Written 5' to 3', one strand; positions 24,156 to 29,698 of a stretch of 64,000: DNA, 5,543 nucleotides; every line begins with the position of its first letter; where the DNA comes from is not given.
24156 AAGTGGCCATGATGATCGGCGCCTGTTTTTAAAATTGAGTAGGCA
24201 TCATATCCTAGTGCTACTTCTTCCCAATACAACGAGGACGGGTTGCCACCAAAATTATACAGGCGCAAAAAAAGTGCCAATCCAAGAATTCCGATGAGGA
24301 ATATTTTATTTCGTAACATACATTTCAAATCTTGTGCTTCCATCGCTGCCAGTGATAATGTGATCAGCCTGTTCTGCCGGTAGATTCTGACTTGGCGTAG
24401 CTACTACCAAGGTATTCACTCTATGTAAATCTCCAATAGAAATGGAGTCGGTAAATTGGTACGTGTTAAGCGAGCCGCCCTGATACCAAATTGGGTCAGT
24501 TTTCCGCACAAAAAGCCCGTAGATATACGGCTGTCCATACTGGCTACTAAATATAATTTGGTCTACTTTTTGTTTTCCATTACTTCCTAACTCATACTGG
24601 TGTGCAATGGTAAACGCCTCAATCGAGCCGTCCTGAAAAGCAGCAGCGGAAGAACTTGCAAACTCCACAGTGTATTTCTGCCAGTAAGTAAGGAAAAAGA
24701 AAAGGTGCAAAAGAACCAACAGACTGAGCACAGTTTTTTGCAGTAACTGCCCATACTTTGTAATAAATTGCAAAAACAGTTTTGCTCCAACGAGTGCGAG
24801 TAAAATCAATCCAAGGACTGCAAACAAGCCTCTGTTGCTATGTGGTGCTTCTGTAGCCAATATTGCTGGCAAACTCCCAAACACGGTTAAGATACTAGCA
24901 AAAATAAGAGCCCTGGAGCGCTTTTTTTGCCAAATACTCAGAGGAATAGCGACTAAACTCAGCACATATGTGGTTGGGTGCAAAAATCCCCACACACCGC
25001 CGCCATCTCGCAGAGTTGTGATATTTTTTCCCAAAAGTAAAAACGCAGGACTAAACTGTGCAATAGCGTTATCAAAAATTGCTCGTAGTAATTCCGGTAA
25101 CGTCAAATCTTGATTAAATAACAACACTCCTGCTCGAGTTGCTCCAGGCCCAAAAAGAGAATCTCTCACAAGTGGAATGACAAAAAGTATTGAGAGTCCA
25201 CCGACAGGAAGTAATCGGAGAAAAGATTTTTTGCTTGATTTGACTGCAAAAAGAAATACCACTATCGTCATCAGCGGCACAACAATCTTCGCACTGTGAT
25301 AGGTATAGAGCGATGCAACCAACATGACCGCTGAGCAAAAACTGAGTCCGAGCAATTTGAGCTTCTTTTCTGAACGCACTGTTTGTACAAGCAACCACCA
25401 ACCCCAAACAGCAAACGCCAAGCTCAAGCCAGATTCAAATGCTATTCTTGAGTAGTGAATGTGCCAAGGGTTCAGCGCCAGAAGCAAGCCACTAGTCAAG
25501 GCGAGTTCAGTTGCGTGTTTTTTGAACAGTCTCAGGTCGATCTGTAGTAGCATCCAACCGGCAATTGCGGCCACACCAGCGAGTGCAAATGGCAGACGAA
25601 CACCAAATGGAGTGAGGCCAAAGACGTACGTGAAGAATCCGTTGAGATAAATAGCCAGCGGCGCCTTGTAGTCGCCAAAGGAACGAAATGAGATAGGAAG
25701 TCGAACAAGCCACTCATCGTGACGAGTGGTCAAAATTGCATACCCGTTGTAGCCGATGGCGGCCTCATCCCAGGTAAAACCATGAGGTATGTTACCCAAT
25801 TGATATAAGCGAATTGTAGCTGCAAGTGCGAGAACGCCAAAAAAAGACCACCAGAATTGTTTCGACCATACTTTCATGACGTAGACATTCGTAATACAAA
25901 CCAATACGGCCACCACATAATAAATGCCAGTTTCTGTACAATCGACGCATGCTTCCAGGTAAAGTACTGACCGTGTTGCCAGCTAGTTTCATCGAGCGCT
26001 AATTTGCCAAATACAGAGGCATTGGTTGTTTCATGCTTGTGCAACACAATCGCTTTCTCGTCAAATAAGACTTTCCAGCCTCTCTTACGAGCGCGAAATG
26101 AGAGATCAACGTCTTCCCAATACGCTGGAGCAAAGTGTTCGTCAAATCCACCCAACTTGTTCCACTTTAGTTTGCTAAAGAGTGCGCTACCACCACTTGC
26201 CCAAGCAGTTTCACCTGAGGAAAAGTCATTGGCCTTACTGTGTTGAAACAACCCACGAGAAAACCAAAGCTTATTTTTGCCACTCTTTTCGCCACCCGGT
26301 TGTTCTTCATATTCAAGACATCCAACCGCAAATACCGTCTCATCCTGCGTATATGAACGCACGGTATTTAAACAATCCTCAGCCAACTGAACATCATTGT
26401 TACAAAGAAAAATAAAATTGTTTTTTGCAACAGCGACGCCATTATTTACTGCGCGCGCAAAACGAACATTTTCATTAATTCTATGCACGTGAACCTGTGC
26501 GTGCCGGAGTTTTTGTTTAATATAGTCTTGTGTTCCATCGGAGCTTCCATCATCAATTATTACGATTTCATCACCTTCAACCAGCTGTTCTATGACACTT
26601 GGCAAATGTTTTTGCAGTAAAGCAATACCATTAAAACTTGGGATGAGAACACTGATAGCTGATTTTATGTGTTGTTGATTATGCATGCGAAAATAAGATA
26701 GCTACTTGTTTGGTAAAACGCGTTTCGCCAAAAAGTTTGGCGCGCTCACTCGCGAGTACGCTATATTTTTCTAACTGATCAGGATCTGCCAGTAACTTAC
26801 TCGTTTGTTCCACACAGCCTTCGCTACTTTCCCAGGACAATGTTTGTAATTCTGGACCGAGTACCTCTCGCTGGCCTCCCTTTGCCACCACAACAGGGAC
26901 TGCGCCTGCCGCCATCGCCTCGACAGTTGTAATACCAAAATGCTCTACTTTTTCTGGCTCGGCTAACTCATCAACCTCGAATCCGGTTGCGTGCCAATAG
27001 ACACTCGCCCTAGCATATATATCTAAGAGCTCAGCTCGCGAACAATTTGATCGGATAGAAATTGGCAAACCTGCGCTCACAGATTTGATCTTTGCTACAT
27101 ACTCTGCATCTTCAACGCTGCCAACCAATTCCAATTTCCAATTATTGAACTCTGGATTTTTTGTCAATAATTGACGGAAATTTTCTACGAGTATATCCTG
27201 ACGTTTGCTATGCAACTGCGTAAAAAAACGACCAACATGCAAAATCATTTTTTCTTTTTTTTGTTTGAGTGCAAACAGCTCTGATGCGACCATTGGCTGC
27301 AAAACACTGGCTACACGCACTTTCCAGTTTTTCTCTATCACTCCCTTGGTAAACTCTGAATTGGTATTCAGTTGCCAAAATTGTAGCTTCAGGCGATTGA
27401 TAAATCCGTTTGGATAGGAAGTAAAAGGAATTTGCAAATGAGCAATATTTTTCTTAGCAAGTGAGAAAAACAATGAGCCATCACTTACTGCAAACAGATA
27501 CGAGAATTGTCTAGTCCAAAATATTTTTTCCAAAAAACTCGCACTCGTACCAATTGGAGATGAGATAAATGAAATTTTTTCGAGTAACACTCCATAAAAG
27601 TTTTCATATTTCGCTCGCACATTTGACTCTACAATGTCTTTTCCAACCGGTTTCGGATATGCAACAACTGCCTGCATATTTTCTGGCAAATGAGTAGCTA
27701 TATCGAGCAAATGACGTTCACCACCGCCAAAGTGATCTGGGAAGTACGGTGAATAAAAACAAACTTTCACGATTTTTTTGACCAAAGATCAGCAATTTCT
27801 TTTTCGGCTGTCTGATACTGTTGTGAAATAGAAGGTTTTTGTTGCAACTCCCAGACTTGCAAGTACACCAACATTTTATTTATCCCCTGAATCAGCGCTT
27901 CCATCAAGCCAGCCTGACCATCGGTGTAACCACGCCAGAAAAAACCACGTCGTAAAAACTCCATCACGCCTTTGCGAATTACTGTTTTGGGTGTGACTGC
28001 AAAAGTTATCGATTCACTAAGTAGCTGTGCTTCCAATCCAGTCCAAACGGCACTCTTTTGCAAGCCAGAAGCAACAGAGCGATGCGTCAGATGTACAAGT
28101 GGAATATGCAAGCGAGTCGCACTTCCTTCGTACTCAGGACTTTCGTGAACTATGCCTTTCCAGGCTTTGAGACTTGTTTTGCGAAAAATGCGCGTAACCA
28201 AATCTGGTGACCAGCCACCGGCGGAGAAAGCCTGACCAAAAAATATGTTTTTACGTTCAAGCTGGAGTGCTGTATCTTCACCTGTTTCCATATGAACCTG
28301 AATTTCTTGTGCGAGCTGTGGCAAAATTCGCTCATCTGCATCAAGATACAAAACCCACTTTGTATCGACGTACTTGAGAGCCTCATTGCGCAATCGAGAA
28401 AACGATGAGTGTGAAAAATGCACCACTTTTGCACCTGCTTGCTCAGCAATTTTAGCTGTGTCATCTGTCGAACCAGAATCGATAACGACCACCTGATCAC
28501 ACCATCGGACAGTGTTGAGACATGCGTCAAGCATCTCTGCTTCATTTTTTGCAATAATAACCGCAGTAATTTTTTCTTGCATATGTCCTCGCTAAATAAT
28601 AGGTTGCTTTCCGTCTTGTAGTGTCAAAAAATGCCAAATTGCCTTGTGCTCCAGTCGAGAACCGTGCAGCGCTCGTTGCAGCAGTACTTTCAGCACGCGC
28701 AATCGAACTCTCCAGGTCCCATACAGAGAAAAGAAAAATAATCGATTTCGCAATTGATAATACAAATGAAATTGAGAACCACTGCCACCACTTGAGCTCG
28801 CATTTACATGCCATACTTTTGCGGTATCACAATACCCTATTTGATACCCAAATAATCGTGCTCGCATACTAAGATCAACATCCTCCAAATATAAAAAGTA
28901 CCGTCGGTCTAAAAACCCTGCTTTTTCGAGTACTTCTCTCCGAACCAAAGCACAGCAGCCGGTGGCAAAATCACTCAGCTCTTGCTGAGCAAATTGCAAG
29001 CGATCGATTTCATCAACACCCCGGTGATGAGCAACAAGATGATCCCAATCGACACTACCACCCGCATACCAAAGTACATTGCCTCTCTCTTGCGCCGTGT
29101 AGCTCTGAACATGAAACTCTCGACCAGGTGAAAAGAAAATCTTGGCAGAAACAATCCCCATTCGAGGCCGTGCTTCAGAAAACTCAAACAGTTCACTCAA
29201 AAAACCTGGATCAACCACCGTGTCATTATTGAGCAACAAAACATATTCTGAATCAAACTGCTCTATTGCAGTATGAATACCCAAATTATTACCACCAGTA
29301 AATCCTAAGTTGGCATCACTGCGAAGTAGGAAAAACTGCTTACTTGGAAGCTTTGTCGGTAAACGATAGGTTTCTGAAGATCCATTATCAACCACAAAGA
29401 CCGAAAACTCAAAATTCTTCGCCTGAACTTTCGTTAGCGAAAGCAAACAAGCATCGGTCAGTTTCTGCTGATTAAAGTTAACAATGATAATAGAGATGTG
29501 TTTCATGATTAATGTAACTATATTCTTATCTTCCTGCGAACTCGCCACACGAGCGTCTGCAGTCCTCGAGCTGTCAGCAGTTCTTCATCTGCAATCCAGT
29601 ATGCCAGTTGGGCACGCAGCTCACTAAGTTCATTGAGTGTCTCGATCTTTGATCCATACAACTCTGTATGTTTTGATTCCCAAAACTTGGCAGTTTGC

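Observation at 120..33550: A ~33 kb super-array of tandem GT-C membrane glycosyltransferase paralogs interleaved with lipid-carrier sugar synthases, a flippase and an LCP ligase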

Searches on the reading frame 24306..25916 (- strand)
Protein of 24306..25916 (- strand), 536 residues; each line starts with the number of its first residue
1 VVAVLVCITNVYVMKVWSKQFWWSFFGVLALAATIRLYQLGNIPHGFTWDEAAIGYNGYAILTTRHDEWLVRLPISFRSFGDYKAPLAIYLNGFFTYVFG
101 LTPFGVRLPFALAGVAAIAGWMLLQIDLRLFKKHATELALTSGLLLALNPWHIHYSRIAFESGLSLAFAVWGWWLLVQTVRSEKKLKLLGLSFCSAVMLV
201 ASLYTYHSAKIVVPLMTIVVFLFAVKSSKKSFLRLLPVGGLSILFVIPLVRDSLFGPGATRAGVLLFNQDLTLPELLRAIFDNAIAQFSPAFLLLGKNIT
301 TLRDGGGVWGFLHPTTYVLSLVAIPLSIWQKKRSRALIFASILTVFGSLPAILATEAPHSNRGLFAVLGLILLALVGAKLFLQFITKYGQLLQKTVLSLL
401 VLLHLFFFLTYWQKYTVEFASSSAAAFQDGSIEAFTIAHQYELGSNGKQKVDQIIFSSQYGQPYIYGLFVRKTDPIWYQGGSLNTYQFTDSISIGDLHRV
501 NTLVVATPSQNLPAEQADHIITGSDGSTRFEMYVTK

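Call 4: search_protein_families(library=pfam, proteins=[window:24306-25916:-], max_evalue=0.01)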
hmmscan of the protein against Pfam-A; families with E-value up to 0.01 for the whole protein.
window:24306-25916:- (536 aa): 1 family
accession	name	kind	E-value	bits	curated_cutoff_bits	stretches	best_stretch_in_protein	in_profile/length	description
PF13231.12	PMT_2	-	0.00017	22.3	26.1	1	84-248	2-156/160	Dolichyl-phosphate-mannose-protein mannosyltransferase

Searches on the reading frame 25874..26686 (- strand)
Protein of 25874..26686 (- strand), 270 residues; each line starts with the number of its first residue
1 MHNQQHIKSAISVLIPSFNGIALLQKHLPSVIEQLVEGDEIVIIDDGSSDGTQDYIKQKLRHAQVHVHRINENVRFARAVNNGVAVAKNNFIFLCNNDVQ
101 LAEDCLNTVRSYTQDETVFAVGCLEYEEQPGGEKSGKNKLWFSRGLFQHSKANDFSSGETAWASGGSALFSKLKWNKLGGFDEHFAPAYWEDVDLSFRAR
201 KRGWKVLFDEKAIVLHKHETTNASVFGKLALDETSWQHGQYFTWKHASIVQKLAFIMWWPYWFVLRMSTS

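Call 4: search_protein_families(library=pfam, proteins=[window:25874-26686:-], max_evalue=0.01)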
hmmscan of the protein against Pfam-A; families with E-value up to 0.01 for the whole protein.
window:25874-26686:- (270 aa): 5 families
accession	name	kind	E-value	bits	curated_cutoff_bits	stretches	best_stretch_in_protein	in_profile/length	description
PF00535.33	Glycos_transf_2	-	1.8e-21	77.2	23.3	1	12-149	1-140/168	Glycosyl transferase family 2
PF13641.12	Glyco_tranf_2_3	-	1.4e-14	55.1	27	1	11-225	3-220/230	Glycosyltransferase like family 2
PF10111.15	Glyco_tranf_2_2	-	2e-08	34.5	27.3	1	37-202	28-202/276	Glycosyltransferase like family 2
PF13632.12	Glyco_trans_2_3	-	3e-06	27.6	27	1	92-217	2-124/198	Glycosyl transferase family group 2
PF13506.12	Glyco_transf_21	-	3.6e-05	23.7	21.7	1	80-219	22-157/174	Glycosyl transferase family 21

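Call 63: search_protein_families(library=ncbifam, proteins=[window:25874-26686:-], max_evalue=0.00001)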
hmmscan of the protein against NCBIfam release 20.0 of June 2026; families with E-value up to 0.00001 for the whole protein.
window:25874-26686:- (270 aa): 16 families
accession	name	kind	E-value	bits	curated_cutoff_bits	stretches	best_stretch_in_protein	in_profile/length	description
NF041875.1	EPS_EpsD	equivalog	9.7e-25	87.6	370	1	11-225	1-215/325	exopolysaccharide biosynthesis glycosyltransferase EpsD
TIGR03965.1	mycofact_glyco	equivalog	2.8e-20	72.6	280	1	8-227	73-291/467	mycofactocin biosynthesis glycosyltransferase MftF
TIGR03937.1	PgaC_IcaA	equivalog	3.8e-14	52.5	422.3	1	8-121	44-159/407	poly-beta-1,6-N-acetyl-D-glucosamine synthase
NF047683.1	TeichurnBiosyTuaG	equivalog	1.4e-13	51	400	1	7-130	4-129/252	teichuronic acid biosynthesis protein TuaG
NF038299.1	EPS_HpsN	equivalog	8.6e-13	47.9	425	1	10-222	2-226/317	hormogonium polysaccharide biosynthesis glycosyltransferase HpsN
TIGR04283.1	glyco_like_mftF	equivalog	2.7e-12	46.7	182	1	11-211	1-181/221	TIGR04283 family arsenosugar biosynthesis glycosyltransferase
NF007482.0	PRK10073.1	equivalog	6.1e-12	45.2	423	1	8-109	5-106/334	glycosyltransferase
NF050050.1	ProtGlycPglI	equivalog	1.2e-11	44.5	500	1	9-126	2-123/306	GalNAc(5)-diNAcBac-PP-undecaprenol beta-1,3-glucosyltransferase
TIGR03469.1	HpnB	hypoth_equivalog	4.3e-08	32.6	379.25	1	9-207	44-254/386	hopene-associated glycosyltransferase HpnB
NF045692.1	OglycostaseCruG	equivalog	2.9e-07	29.7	600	0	8-60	40-92/386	2'-O-glycosyltransferase CruG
NF041394.1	GtaseAglG_Halo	equivalog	6.9e-07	28.8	440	1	25-217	19-216/304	glucosyl-dolichyl phosphate glucuronosyltransferase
NF053739.1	GlytfEpsEBac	equivalog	1.7e-06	27.2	450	1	11-96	3-90/265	glycosyltransferase EpsE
TIGR01556.1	rhamnosyltran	subfamily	2.4e-06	26.9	200.55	1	27-218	9-202/281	rhamnosyltransferase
TIGR03111.1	glyc2_xrt_Gpos1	hypoth_equivalog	5.2e-06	25.5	363.95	1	10-123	50-167/439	TIGR03111 family XrtG-associated glycosyltransferase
NF050819.1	PolSacchBiosHfsG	equivalog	6.1e-06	25.6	500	0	7-211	10-213/302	polysaccharide biosynthesis protein HfsG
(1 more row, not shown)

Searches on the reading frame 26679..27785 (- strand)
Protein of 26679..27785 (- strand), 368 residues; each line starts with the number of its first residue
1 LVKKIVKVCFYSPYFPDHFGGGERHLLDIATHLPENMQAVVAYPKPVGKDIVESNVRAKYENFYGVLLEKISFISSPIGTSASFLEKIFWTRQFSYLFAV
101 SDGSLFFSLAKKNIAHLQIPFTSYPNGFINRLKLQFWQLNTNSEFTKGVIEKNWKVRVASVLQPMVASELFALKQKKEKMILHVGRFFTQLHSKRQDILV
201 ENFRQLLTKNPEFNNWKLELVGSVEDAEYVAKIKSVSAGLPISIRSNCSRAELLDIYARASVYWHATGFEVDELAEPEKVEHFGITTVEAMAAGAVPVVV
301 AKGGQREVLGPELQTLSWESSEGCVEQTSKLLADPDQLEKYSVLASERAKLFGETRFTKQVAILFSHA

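Call 4: search_protein_families(library=pfam, proteins=[window:26679-27785:-], max_evalue=0.01)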
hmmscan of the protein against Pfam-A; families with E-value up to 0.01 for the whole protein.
window:26679-27785:- (368 aa): 3 families
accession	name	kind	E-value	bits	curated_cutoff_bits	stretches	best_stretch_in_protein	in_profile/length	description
PF00534.26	Glycos_transf_1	-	1.4e-16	60.9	26.4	1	174-341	11-165/172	Glycosyl transferases group 1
PF13692.12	Glyco_trans_1_4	-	1.2e-11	45.5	27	1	179-334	2-142/142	Glycosyl transferases group 1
PF13524.12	Glyco_trans_1_2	-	7.3e-05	23.2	25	1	208-343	10-123/144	Glycosyl transferase-like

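Call 63: search_protein_families(library=ncbifam, proteins=[window:26679-27785:-], max_evalue=0.00001)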
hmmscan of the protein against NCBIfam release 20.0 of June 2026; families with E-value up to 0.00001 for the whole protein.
window:26679-27785:- (368 aa): 0 families

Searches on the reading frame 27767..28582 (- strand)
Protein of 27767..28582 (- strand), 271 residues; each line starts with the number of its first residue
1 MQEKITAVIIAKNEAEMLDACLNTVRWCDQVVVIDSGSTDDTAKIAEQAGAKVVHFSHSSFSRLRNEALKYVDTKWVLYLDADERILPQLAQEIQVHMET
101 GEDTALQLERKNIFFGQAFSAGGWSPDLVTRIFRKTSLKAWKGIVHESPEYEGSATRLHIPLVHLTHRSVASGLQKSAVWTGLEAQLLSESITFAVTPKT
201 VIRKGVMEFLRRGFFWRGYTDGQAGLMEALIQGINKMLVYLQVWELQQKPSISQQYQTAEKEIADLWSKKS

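Call 5: search_protein_families(library=pfam, proteins=[window:27767-28582:-], max_evalue=0.01)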
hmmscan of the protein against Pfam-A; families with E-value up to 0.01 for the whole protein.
window:27767-28582:- (271 aa): 3 families
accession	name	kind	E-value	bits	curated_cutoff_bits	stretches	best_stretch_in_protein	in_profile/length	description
PF00535.33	Glycos_transf_2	-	1.1e-17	65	23.3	1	7-117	2-122/168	Glycosyl transferase family 2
PF13704.12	Glyco_tranf_2_4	-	2e-06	28.6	27.5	1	12-85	1-83/98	Glycosyl transferase family 2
PF13641.12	Glyco_tranf_2_3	-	0.0045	17.5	27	1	15-86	17-99/230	Glycosyltransferase like family 2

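Call 63: search_protein_families(library=ncbifam, proteins=[window:27767-28582:-], max_evalue=0.00001)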
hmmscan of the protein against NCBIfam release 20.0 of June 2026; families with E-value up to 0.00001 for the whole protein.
window:27767-28582:- (271 aa): 6 families
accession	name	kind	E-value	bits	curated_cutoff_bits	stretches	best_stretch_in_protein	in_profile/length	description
TIGR04182.1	glyco_TIGR04182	equivalog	3.8e-11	42.9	325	1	6-102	3-101/293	S-layer glycoprotein N-glycosyltransferase AglJ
TIGR04283.1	glyco_like_mftF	equivalog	4.6e-10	39.5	182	1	7-103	3-102/221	TIGR04283 family arsenosugar biosynthesis glycosyltransferase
TIGR04195.1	S_glycosyl_SunS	equivalog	5.4e-10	38.7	350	1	4-84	58-142/421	SunS family peptide S-glycosyltransferase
NF010496.0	PRK13915.1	equivalog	2.7e-09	36.6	262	1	2-57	30-92/307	glucosyl-3-phosphoglycerate synthase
NF007482.0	PRK10073.1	equivalog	2.6e-06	26.7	423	1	5-94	8-106/334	glycosyltransferase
NF058614.1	PPMAGASynPpgS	equivalog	4.1e-06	26.4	370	1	8-55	5-53/226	polyprenyl-phospho-N-acetylgalactosaminyl synthase PpgS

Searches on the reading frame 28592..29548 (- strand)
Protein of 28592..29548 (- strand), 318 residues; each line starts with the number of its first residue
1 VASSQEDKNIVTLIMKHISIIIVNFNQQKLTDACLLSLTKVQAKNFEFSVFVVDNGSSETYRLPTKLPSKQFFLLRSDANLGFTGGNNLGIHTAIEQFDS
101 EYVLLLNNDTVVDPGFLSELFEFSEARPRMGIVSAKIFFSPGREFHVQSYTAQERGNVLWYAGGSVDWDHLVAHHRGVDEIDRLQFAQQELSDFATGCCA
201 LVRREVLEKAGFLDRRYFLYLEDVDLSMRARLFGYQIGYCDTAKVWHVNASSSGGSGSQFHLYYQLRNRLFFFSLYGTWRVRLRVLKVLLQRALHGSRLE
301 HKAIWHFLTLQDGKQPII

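Call 5: search_protein_families(library=pfam, proteins=[window:28592-29548:-], max_evalue=0.01)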
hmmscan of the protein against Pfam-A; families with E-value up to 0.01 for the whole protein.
window:28592-29548:- (318 aa): 3 families
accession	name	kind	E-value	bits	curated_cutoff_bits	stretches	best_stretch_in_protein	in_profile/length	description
PF13641.12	Glyco_tranf_2_3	-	1.4e-15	58.4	27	1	18-255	3-219/230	Glycosyltransferase like family 2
PF00535.33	Glycos_transf_2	-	5.5e-15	56.1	23.3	1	19-209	1-166/168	Glycosyl transferase family 2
PF13632.12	Glyco_trans_2_3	-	1.1e-11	45.3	27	1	102-288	1-157/198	Glycosyl transferase family group 2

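Call 63: search_protein_families(library=ncbifam, proteins=[window:28592-29548:-], max_evalue=0.00001)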
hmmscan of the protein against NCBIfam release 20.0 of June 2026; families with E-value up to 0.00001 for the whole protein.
window:28592-29548:- (318 aa): 7 families
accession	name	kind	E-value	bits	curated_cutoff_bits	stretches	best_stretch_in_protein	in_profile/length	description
NF041875.1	EPS_EpsD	equivalog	3.5e-13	49.7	370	1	18-129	1-109/325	exopolysaccharide biosynthesis glycosyltransferase EpsD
TIGR01556.1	rhamnosyltran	subfamily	2e-12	46.9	200.55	0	47-135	21-110/281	rhamnosyltransferase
TIGR03965.1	mycofact_glyco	equivalog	6.4e-12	45.1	280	1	16-152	74-206/467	mycofactocin biosynthesis glycosyltransferase MftF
TIGR03937.1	PgaC_IcaA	equivalog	2.7e-08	33.2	422.3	0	12-133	41-159/407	poly-beta-1,6-N-acetyl-D-glucosamine synthase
NF050113.1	gal_furan_GlfT1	equivalog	1e-07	31.6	330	0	21-126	4-107/290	galactofuranosyltransferase GlfT1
NF045692.1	OglycostaseCruG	equivalog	1.6e-07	30.6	600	0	194-248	202-256/386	2'-O-glycosyltransferase CruG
NF038299.1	EPS_HpsN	equivalog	1e-06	27.9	425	1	17-255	2-228/317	hormogonium polysaccharide biosynthesis glycosyltransferase HpsN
